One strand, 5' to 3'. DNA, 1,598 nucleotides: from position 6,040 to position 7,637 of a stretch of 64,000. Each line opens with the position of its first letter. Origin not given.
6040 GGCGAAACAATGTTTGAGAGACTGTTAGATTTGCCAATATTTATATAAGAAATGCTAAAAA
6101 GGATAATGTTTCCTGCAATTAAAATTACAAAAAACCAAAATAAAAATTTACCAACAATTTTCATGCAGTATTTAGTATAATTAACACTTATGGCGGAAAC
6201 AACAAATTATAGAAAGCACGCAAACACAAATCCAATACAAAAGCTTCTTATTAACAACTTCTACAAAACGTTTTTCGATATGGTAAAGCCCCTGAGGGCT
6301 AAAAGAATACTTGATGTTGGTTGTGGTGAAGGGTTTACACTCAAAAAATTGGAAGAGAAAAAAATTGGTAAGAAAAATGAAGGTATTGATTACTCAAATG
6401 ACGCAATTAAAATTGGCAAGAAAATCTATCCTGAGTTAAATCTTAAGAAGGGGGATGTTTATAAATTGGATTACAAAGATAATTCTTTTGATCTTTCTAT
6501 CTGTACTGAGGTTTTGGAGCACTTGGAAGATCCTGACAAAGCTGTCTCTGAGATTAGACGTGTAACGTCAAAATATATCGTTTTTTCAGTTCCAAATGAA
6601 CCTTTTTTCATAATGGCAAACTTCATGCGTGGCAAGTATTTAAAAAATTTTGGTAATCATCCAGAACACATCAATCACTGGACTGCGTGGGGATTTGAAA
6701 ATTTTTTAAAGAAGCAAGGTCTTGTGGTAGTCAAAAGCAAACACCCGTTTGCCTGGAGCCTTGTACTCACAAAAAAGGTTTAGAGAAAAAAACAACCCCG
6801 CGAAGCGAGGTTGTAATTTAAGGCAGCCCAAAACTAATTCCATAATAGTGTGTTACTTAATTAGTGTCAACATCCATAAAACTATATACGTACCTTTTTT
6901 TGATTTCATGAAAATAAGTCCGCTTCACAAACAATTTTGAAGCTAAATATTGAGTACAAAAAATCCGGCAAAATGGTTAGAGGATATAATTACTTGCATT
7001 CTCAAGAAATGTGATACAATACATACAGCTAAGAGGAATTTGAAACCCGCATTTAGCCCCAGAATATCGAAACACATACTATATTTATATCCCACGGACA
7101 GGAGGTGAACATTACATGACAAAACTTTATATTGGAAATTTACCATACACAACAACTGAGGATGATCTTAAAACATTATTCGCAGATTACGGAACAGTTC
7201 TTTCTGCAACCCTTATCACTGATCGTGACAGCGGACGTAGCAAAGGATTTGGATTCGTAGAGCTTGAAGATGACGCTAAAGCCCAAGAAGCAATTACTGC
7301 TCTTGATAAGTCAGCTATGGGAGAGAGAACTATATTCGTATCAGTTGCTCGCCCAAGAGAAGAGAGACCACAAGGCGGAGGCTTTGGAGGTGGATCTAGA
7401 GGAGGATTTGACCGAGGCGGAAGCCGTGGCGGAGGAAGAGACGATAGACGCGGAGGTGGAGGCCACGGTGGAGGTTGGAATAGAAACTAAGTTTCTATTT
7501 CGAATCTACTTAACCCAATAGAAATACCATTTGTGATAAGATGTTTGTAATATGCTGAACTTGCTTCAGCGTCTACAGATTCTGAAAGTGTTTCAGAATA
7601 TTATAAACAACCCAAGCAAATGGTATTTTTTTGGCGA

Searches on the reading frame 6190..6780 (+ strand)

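Call 22: search_protein_families(library=pfam, proteins=[window:6190-6780:+], max_evalue=0.001)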
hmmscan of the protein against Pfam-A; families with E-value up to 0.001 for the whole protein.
window:6190-6780:+ (197 aa): 9 families
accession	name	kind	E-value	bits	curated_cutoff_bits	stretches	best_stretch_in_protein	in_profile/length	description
PF08241.18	Methyltransf_11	-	1.7e-19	70.7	21.2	1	41-127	1-88/95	Methyltransferase domain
PF13489.12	Methyltransf_23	-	1.7e-18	67.3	27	1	34-182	20-163/164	Methyltransferase domain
PF13847.12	Methyltransf_31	-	4.9e-18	65.7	27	1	37-133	4-108/145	Methyltransferase domain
PF13649.12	Methyltransf_25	-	3e-16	60.3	27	1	40-126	1-93/97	Methyltransferase domain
PF07021.18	MetW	-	6.8e-13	49.1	21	1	30-140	9-115/193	Methionine biosynthesis protein MetW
PF08242.18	Methyltransf_12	-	1.1e-12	48.9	30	1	41-125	1-91/98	Methyltransferase domain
PF01209.24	Ubie_methyltran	-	4.6e-06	26.6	20.1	1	13-126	23-143/233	ubiE/COQ5 methyltransferase family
PF03291.22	mRNA_G-N7_MeTrfase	-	4.4e-05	23.2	26.6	1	13-87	41-111/315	mRNA (guanine-N(7))-methyltransferase domain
PF05175.20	MTS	-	0.00067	19.8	23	1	32-99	30-94/170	Methyltransferase small domain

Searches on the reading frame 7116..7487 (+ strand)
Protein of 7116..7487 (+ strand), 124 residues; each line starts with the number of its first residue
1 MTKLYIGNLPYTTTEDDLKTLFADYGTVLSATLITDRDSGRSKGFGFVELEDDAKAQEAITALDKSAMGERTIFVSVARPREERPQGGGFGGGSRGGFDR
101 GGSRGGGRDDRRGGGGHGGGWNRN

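Call 22: search_protein_families(library=pfam, proteins=[window:7116-7487:+], max_evalue=0.001)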
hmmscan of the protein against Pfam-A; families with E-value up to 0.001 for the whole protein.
window:7116-7487:+ (124 aa): 1 family
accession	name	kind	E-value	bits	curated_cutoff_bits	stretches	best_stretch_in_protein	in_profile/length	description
PF00076.28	RRM_1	-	6.9e-22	77.5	20.7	1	4-73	1-69/70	RNA recognition motif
